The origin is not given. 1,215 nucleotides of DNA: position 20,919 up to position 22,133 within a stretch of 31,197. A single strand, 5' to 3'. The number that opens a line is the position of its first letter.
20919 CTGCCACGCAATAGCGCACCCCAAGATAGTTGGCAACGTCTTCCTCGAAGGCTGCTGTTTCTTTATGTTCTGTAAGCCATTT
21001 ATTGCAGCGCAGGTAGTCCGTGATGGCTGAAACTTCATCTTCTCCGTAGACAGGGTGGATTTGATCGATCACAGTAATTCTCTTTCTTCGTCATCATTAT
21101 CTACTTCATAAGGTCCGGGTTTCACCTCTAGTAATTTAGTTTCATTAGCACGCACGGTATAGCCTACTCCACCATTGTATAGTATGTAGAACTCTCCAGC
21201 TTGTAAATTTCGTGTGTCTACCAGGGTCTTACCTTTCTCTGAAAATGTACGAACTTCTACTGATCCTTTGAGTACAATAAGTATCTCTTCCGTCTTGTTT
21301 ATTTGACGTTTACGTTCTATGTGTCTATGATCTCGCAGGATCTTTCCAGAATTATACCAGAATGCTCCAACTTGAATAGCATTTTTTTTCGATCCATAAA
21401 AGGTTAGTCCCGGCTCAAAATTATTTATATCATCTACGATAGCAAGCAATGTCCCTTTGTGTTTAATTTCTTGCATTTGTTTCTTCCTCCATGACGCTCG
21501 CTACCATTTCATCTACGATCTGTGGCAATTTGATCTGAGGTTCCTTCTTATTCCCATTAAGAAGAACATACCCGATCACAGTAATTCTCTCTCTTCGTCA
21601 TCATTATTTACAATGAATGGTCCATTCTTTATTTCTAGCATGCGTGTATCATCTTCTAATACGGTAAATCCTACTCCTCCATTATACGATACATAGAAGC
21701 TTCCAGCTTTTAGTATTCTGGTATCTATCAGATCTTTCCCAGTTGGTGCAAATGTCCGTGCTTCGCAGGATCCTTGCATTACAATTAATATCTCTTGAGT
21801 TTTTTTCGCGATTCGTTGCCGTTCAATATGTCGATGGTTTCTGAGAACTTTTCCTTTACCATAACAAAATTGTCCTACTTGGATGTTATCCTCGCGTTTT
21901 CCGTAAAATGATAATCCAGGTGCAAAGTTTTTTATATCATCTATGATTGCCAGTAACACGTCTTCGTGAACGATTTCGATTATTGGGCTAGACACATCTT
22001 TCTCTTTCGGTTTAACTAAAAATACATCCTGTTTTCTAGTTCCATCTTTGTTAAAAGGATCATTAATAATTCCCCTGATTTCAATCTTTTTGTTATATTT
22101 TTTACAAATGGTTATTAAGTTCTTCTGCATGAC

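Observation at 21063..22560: Segmental tandem duplication: GMD 3'-end relic plus duplicated FdtA-like cupin, with 34-nt direct repeats and a methyltransferase-cupin fusion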

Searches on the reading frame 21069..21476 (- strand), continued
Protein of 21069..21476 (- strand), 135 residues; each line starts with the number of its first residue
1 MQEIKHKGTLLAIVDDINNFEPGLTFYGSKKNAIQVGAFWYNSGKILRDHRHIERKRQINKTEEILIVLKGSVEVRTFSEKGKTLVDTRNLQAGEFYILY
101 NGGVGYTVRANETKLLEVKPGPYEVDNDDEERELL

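Call 78: search_protein_families(library=pfam, proteins=[L016:3465-5075:+, L016:6249-8276:+, L016:9009-10097:+, L019:818-1561:+, L019:1670-2383:+, L017:1047-1445:+, L013:3570-4583:+, L018:3329-4663:+, L018:185-706:+, L012:1068-1601:+], max_evalue=0.001)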
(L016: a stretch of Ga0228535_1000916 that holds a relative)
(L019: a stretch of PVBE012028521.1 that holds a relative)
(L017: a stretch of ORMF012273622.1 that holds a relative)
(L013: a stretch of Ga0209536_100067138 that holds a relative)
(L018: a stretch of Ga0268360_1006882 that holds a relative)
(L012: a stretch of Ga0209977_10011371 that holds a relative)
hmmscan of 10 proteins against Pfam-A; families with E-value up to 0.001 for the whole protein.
L016:3465-5075:+ (536 aa): 0 families

L016:6249-8276:+ (675 aa): 3 families
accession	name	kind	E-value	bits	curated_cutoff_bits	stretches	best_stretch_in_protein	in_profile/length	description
PF00999.27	Na_H_Exchanger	-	1.1e-55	189.5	26.2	1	16-373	3-373/375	Sodium/hydrogen exchanger, transmembrane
PF02254.24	TrkA_N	-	7.4e-21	75.1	23.8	1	410-523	1-114/116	TrkA-N domain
PF02080.26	TrkA_C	-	6.5e-14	52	27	1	588-655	4-70/71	TrkA-C domain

L016:9009-10097:+ (362 aa): 0 families

L019:818-1561:+ (247 aa): 9 families
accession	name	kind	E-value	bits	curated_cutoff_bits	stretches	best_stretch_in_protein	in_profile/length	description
PF08241.18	Methyltransf_11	-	5.6e-19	69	21.2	1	43-133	1-95/95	Methyltransferase domain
PF13649.12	Methyltransf_25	-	3.4e-16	60.1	27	1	43-129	2-97/97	Methyltransferase domain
PF13847.12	Methyltransf_31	-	1.2e-12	48.1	27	1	38-133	3-109/145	Methyltransferase domain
PF13489.12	Methyltransf_23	-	2.2e-12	47.5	27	1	24-171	11-161/164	Methyltransferase domain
PF08242.18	Methyltransf_12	-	4.1e-12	47.1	30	1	43-131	1-98/98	Methyltransferase domain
PF02353.26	CMAS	-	3.1e-07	30.4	27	1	37-133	61-164/273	Mycolic acid cyclopropane synthetase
PF01209.24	Ubie_methyltran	-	8.1e-07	29.1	20.1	1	21-139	30-157/233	ubiE/COQ5 methyltransferase family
PF07021.18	MetW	-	2.3e-05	24.6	21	1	37-100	12-79/193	Methionine biosynthesis protein MetW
PF08003.17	Methyltransf_9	-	0.00017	21.1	23.8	1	38-132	115-216/315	Protein of unknown function (DUF1698)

L019:1670-2383:+ (237 aa): 3 families
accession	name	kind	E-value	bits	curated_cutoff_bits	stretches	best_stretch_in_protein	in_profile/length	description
PF00535.33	Glycos_transf_2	-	1.7e-32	113.1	23.3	1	5-163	1-164/168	Glycosyl transferase family 2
PF13641.12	Glyco_tranf_2_3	-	2e-08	35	27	1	4-166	3-174/230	Glycosyltransferase like family 2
PF10111.15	Glyco_tranf_2_2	-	9.5e-07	29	27.3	1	5-104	1-104/276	Glycosyltransferase like family 2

L017:1047-1445:+ (132 aa): 0 families

L013:3570-4583:+ (337 aa): 1 family
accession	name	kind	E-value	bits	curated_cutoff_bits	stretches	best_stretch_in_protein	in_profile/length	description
PF01041.23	DegT_DnrJ_EryC1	-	3.2e-43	148.8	19.8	1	20-325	4-349/360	DegT/DnrJ/EryC1/StrS aminotransferase family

L018:3329-4663:+ (445 aa): 0 families

L018:185-706:+ (173 aa): 2 families
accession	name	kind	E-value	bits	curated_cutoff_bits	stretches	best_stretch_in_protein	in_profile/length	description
PF03720.21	UDPG_MGDP_dh_C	-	1.1e-22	80.8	30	1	69-166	1-103/103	UDP-glucose/GDP-mannose dehydrogenase family, UDP binding domain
PF00984.24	UDPG_MGDP_dh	-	3.2e-08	34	25.4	1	2-42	52-93/94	UDP-glucose/GDP-mannose dehydrogenase family, central domain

L012:1068-1601:+ (177 aa): 1 family
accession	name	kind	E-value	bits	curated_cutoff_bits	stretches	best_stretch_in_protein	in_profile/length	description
PF00132.30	Hexapep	-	2.7e-08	33.6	27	1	111-137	4-30/36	Bacterial transferase hexapeptide (six repeats)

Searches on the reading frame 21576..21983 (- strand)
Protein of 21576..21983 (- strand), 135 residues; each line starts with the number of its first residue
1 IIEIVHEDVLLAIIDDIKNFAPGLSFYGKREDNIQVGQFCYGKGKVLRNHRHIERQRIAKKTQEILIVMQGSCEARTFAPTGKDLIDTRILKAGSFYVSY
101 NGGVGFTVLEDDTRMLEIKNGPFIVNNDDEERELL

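Call 82: find_homologous_proteins(query=window:21576-21983:-, max_evalue=0.001)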
Query window:21576-21983:- (135 aa): 16 proteins with E <= 0.001 among 24 candidates.
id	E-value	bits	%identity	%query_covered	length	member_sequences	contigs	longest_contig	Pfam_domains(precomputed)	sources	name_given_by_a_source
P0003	3.3e-57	210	68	99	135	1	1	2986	-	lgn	-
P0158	1.9e-49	185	65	100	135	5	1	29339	-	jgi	jgi:hypothetical protein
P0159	6.5e-48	180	65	99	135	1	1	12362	-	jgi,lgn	-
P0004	2.6e-46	175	63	99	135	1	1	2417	-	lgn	-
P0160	1.2e-45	173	64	99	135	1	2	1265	-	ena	-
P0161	2.1e-45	172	64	99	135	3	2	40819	-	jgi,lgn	jgi:hypothetical protein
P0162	1.8e-44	169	62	99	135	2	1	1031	-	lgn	-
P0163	2.9e-44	168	62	99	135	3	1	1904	-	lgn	-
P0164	4.7e-43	164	60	99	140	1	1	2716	-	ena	-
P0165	5.1e-42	161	59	99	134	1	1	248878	-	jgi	jgi:hypothetical protein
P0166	6.4e-39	151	57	99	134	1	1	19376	-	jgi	jgi:hypothetical protein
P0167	2.9e-38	149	57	93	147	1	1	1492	-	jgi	-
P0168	1.5e-37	147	58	93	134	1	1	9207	-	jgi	jgi:hypothetical protein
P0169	6.0e-37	145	54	93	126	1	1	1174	-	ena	-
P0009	2.4e-36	143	52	99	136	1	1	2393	-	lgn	-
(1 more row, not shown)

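Call 83: find_encoding_contigs(protein=P0158, flank=7000, max_places=2)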
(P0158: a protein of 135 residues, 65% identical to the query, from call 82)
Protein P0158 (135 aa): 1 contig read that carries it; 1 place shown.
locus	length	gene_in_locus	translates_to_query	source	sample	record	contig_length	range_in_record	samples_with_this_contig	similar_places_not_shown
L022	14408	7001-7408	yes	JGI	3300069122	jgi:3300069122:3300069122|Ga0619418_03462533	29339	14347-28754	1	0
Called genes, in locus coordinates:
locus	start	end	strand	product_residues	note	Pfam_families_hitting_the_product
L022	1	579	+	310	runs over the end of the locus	PF13524:Glyco_trans_1_2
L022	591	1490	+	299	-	PF00852:Glyco_transf_10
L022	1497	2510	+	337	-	PF13524:Glyco_trans_1_2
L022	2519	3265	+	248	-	PF00535:Glycos_transf_2, PF10111:Glyco_tranf_2_2, PF13641:Glyco_tranf_2_3, PF02709:Glyco_transf_7C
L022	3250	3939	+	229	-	PF05050:Methyltransf_21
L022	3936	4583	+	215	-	PF05050:Methyltransf_21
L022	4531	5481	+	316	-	PF00852:Glyco_transf_10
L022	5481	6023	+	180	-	PF13489:Methyltransf_23 (weak)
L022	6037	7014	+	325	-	PF01370:Epimerase, PF04321:RmlD_sub_bind (weak), PF16363:GDP_Man_Dehyd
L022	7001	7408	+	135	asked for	-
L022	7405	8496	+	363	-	PF01041:DegT_DnrJ_EryC1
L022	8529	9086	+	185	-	-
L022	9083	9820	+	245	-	PF00535:Glycos_transf_2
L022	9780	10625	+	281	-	PF13641:Glyco_tranf_2_3, PF00535:Glycos_transf_2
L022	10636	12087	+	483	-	PF00270:DEAD, PF04851:ResIII, PF18766:SWI2_SNF2 (weak)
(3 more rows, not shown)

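Call 84: find_encoding_contigs(protein=P0161, flank=7000, max_places=2)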
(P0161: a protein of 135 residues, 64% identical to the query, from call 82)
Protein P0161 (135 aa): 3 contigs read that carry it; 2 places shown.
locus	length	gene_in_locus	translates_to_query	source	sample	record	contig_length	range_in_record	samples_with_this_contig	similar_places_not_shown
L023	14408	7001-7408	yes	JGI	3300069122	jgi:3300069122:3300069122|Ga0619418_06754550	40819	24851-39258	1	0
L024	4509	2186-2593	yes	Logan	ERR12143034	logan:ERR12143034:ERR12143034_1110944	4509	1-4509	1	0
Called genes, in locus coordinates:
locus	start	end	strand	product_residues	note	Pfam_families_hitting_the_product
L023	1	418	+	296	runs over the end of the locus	PF04055:Radical_SAM, PF13186:SPASM (weak)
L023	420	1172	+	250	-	PF00535:Glycos_transf_2, PF10111:Glyco_tranf_2_2, PF13641:Glyco_tranf_2_3, PF02709:Glyco_transf_7C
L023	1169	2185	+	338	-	PF13524:Glyco_trans_1_2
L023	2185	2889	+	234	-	-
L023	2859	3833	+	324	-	PF00852:Glyco_transf_10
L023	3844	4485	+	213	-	PF05050:Methyltransf_21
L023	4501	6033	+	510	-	PF02310:B12-binding, PF04055:Radical_SAM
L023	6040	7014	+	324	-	PF01370:Epimerase, PF04321:RmlD_sub_bind (weak), PF16363:GDP_Man_Dehyd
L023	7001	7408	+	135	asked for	-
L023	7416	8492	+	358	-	PF01041:DegT_DnrJ_EryC1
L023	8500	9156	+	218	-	-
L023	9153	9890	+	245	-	PF00535:Glycos_transf_2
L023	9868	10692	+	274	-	PF00535:Glycos_transf_2, PF13641:Glyco_tranf_2_3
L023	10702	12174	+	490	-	PF21241:UvsW_N (weak), PF00270:DEAD (weak), PF04851:ResIII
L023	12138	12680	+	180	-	-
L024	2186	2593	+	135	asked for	-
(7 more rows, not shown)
